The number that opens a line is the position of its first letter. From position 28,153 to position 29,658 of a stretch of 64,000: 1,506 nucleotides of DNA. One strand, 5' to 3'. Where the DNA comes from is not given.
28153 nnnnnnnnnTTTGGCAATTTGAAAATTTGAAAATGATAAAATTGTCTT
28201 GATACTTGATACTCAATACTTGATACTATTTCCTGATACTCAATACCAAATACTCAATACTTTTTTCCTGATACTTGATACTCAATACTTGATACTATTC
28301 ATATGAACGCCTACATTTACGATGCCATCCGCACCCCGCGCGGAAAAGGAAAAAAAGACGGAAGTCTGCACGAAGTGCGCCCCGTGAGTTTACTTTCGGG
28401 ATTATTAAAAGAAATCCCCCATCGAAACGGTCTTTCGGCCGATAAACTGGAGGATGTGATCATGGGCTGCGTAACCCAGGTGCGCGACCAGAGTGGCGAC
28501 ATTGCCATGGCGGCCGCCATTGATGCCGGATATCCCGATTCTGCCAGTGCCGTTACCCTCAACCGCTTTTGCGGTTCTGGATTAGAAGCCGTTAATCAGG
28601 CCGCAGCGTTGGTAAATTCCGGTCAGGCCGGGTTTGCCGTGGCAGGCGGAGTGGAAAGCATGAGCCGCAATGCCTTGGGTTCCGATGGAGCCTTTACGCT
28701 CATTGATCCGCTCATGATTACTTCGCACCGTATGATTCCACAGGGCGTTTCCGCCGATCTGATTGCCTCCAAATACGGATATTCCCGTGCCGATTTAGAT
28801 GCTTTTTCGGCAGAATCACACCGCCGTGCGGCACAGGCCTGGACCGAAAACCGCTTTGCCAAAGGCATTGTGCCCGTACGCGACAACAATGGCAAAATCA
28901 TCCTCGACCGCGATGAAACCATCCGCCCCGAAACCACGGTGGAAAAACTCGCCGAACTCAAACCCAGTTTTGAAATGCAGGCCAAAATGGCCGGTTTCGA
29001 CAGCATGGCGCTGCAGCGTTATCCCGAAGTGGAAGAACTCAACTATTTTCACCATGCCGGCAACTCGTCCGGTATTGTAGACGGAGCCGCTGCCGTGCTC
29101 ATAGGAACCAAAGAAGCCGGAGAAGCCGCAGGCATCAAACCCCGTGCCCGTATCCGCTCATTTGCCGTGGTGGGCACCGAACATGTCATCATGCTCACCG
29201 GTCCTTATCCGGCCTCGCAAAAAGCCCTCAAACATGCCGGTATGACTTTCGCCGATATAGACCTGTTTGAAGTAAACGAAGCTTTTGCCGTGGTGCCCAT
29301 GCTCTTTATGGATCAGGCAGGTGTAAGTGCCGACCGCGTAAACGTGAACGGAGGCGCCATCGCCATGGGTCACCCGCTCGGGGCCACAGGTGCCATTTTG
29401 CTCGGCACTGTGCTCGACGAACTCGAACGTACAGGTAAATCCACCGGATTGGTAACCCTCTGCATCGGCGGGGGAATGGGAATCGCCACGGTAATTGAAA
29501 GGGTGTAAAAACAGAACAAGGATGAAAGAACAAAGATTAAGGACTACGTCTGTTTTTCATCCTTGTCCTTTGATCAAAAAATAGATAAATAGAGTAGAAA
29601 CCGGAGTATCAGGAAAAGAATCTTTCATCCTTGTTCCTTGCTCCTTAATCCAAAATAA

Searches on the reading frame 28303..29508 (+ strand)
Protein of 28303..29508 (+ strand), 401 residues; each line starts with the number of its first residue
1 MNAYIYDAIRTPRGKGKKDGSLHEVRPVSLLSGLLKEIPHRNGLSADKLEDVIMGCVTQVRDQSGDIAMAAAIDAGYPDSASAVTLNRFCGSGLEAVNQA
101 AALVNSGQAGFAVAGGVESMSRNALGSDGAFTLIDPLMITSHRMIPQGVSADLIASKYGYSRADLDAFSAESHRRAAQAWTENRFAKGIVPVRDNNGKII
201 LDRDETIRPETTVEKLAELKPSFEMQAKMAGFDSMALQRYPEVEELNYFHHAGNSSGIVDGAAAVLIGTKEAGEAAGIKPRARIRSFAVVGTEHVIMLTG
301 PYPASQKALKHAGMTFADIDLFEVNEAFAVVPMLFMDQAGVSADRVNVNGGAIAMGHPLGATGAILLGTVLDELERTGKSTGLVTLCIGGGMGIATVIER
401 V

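Call 7: search_protein_families(library=pfam, proteins=[window:28303-29508:+])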
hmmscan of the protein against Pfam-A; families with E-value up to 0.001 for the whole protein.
window:28303-29508:+ (401 aa): 3 families
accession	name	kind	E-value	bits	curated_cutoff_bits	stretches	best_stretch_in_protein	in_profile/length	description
PF00108.29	Thiolase_N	-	1.5e-53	182.2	26.4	1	4-225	2-235/260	Thiolase, N-terminal domain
PF02803.24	Thiolase_C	-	1.7e-43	147.6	27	1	279-400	2-123/123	Thiolase, C-terminal domain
PF22691.2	Thiolase_C_1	-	6.7e-06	26.3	28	1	298-341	17-60/144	Thiolase C-terminal domain-like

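Call 8: find_encoding_contigs(protein=window:28303-29508:+, flank=10000, max_places=10)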
Protein window:28303-29508:+ (401 aa): 1 contig read that carries it; 1 place shown.
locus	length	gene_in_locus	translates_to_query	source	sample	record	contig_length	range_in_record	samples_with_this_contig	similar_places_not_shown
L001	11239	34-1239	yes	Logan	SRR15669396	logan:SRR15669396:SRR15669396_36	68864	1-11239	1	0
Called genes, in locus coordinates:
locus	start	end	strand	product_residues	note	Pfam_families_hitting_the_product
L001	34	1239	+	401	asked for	PF00108:Thiolase_N, PF22691:Thiolase_C_1 (faint), PF02803:Thiolase_C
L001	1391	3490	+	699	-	PF00378:ECH_1, PF16113:ECH_2, PF02737:3HCDH_N, PF00725:3HCDH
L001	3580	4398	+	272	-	PF11185:DUF2971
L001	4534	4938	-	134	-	-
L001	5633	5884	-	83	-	-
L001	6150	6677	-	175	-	-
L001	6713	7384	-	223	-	-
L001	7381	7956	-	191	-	-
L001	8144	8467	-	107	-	-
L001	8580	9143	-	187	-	-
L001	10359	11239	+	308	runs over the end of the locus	PF11617:Cu-binding_MopE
